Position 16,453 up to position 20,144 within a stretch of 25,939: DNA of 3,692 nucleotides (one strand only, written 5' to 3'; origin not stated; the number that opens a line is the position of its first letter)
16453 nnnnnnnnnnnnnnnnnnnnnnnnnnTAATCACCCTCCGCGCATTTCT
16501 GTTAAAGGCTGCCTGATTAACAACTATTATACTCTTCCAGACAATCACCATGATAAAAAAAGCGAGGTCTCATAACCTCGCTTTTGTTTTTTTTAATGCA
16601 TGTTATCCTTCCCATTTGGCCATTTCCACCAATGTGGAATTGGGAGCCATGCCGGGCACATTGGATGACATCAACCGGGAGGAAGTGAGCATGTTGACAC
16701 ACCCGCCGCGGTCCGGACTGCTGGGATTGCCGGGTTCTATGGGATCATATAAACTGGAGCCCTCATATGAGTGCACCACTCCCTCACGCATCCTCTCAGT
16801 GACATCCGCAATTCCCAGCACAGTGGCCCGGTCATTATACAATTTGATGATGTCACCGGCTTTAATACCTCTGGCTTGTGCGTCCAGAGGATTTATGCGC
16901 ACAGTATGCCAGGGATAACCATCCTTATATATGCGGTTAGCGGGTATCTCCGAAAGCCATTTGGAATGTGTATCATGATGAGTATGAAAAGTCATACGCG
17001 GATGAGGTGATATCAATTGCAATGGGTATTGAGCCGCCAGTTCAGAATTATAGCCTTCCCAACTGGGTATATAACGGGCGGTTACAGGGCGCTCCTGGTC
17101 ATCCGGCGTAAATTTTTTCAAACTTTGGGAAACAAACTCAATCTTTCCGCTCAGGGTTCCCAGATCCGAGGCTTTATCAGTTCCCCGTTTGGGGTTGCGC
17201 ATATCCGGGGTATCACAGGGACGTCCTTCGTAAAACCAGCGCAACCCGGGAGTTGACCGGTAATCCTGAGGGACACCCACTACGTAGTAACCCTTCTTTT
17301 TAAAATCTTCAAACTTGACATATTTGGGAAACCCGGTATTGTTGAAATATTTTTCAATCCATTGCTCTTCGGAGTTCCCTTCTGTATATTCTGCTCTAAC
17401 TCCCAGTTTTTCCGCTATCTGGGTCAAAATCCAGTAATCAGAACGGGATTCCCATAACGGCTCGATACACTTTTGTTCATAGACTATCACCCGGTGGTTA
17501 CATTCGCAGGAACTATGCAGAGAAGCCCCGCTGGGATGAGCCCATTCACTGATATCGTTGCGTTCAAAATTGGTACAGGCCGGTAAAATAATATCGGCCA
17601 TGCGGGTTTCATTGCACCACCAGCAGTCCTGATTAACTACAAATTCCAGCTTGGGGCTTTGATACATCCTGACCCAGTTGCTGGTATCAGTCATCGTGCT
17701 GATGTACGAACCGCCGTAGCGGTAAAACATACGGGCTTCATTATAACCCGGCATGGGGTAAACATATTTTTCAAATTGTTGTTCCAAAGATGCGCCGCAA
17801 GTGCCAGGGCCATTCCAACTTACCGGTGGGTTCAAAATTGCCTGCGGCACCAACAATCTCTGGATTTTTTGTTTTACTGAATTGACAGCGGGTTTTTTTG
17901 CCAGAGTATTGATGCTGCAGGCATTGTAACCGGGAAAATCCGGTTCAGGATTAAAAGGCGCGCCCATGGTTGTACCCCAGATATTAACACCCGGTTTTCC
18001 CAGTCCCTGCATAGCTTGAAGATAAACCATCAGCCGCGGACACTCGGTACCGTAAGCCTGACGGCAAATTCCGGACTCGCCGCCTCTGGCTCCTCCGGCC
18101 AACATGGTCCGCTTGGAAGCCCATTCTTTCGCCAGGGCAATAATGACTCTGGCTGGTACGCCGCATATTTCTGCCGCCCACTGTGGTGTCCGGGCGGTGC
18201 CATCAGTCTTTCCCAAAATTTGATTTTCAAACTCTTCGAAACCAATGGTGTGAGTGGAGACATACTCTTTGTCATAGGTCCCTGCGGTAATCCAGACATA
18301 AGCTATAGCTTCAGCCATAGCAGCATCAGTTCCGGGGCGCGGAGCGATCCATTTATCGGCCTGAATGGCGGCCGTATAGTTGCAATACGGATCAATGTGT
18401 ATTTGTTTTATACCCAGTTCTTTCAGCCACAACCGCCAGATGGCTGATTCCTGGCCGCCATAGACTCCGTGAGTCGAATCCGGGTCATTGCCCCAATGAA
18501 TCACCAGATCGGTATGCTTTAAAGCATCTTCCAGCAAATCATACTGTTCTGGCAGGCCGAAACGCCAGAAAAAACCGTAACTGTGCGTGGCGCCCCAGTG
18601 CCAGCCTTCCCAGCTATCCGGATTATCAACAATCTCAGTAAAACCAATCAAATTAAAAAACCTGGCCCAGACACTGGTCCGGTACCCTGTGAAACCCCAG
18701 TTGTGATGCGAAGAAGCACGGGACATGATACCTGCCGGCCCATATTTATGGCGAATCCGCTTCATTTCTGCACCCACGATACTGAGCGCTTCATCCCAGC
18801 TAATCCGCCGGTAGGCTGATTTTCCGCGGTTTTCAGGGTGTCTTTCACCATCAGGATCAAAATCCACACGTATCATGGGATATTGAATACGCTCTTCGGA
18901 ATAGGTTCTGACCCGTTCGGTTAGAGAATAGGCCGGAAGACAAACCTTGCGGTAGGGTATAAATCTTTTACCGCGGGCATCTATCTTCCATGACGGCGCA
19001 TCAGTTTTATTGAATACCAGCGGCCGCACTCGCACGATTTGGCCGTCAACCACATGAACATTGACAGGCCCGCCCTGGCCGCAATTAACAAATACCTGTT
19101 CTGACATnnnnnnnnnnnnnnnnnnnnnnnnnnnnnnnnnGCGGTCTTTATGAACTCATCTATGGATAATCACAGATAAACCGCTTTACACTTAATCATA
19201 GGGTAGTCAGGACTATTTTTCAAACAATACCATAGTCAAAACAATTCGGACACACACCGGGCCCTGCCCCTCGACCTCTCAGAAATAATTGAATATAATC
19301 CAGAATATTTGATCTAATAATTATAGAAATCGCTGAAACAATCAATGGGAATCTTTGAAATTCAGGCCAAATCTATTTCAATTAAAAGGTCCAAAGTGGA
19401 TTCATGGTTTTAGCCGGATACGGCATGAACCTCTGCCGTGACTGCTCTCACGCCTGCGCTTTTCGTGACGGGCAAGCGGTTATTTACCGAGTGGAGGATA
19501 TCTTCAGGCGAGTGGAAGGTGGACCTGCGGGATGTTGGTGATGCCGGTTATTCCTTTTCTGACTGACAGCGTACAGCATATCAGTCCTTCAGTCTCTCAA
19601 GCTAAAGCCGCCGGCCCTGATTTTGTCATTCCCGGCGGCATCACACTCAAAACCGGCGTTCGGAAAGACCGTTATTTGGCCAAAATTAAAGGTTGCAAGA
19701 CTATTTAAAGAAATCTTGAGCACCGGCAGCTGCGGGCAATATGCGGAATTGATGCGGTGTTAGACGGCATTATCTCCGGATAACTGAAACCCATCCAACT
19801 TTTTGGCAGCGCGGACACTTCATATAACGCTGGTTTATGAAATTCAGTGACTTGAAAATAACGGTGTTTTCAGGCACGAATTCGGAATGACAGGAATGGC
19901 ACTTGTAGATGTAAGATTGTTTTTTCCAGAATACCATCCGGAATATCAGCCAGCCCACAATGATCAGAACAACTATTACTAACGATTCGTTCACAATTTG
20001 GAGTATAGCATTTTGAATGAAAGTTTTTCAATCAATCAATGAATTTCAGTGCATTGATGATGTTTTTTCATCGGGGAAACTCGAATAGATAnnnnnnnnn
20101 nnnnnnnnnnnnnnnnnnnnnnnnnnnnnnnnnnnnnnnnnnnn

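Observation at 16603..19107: Orphan transhydroxylase-like molybdoenzyme with a rewired substrate pocket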

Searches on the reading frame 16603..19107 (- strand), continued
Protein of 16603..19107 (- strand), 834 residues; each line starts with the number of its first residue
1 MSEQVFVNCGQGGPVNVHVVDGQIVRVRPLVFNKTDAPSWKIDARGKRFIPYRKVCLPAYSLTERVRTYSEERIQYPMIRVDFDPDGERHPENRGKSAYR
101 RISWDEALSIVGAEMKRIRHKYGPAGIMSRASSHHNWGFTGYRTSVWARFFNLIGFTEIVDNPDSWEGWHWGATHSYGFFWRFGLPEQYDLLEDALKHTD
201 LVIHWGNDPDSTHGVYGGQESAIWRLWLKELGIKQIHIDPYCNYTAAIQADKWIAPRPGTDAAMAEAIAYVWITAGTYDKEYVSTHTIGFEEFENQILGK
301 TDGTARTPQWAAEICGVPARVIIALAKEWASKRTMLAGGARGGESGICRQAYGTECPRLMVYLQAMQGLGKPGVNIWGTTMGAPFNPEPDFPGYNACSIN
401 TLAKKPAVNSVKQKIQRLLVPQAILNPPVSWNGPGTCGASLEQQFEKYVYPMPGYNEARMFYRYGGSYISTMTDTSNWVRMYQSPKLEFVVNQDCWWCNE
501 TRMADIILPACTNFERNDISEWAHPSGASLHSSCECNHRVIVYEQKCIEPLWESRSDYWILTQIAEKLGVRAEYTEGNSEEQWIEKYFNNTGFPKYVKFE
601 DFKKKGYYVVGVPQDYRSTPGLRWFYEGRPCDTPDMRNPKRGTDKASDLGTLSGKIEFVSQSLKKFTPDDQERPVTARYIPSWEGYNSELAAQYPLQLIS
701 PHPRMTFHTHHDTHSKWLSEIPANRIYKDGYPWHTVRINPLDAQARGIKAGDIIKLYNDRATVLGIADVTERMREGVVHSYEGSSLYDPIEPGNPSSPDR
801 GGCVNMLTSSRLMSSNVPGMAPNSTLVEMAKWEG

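Call 76: find_encoding_contigs(protein=P0015, flank=6000, max_places=2)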
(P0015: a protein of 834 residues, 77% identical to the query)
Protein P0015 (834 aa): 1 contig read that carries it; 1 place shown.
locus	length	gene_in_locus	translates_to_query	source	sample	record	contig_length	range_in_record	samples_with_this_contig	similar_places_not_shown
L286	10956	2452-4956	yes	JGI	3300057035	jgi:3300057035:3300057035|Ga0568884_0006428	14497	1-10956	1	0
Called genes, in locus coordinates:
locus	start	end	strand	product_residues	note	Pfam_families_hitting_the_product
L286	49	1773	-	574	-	PF05157:MshEN, PF00437:T2SSE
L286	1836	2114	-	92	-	-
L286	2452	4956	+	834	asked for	PF21423:AhtL-like_1st, PF00384:Molybdopterin, PF01568:Molydop_binding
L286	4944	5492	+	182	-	PF13482:RNase_H_2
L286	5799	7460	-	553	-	PF00496:SBP_bac_5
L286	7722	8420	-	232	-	PF17278:DUF5343 (weak)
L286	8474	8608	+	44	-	-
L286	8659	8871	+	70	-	-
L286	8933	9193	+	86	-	PF14450:FtsA (weak)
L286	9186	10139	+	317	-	PF02491:SHS2_FTSA, PF06277:EutA (weak), PF08841:DDR (weak), PF11104:PilM_2, PF06723:MreB_Mbl, PF14450:FtsA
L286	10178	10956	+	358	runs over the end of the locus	PF00091:Tubulin, PF12327:FtsZ_C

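Call 79: search_protein_families(library=pfam, proteins=[L054:8804-9664:+, L281:10672-11745:+, L281:11893-12357:+, L019:12518-13057:+, L038:12440-13411:-, L025:7818-8468:+, L004:7615-8346:-], max_evalue=0.001)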
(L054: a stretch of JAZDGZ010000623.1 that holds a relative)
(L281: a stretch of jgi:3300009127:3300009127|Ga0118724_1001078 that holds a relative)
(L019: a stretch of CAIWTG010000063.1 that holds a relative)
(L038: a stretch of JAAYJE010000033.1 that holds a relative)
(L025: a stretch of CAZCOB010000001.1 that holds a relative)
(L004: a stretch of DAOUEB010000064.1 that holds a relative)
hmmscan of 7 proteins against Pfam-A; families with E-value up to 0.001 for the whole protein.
L054:8804-9664:+ (286 aa): 1 family
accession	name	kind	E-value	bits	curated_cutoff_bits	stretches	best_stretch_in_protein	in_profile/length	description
PF05853.18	BKACE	-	7.5e-93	311.3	24.8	1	9-281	1-274/274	beta-keto acid cleavage enzyme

L281:10672-11745:+ (357 aa): 0 families

L281:11893-12357:+ (154 aa): 0 families

L019:12518-13057:+ (179 aa): 2 families
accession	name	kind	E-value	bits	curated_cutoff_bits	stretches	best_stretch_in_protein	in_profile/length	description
PF00881.29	Nitroreductase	-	4.4e-31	108.8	23.5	1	8-161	1-167/167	Nitroreductase family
PF14512.11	TM1586_NiRdase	-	2.5e-14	53.8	27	2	82-178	59-149/215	Putative TM nitroreductase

L038:12440-13411:- (323 aa): 0 families

L025:7818-8468:+ (216 aa): 4 families
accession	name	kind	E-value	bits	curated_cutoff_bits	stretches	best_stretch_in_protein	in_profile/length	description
PF12710.13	HAD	-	2.3e-08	35.1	27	1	8-173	3-185/189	haloacid dehalogenase-like hydrolase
PF06888.18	Put_Phosphatase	-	3.2e-06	27.2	27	1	5-115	2-113/234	Putative Phosphatase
PF03031.24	NIF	-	0.00043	20.4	21.8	1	70-120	33-82/160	NLI interacting factor-like phosphatase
PF00702.32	Hydrolase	-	0.00077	20.3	26.4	0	8-179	6-190/191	haloacid dehalogenase-like hydrolase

L004:7615-8346:- (243 aa): 1 family
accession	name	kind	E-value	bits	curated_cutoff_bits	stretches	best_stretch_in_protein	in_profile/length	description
PF01904.24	DUF72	-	4.6e-72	243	25.3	1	21-237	1-216/217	Protein of unknown function DUF72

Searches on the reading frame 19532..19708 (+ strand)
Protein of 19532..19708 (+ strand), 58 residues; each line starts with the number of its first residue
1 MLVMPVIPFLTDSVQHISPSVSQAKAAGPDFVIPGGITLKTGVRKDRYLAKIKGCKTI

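Call 80: search_protein_families(library=pfam, proteins=[window:19532-19708:+], max_evalue=1)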
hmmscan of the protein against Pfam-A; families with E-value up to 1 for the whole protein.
window:19532-19708:+ (58 aa): 1 family
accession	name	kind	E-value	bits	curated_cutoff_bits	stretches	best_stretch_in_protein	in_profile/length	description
PF17573.8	GA-like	-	0.1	12.9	25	1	41-58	22-39/50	GA-like domain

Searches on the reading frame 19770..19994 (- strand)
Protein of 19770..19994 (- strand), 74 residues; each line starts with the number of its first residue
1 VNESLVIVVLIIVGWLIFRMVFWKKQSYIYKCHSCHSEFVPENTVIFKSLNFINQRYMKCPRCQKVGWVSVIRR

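Call 47: search_protein_families(library=pfam, proteins=[window:19770-19994:-], max_evalue=0.001)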
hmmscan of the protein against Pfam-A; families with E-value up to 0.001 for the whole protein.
window:19770-19994:- (74 aa): 0 families

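Call 78: search_protein_families(library=ncbifam, proteins=[window:19770-19994:-], max_evalue=0.001)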
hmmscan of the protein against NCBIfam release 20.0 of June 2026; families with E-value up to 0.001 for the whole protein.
window:19770-19994:- (74 aa): 1 family
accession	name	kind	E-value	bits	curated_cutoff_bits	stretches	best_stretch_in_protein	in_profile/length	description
NF041909.1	HVO_2753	equivalog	0.00085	19.1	80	0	16-36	35-55/59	HVO_2753 family zinc finger protein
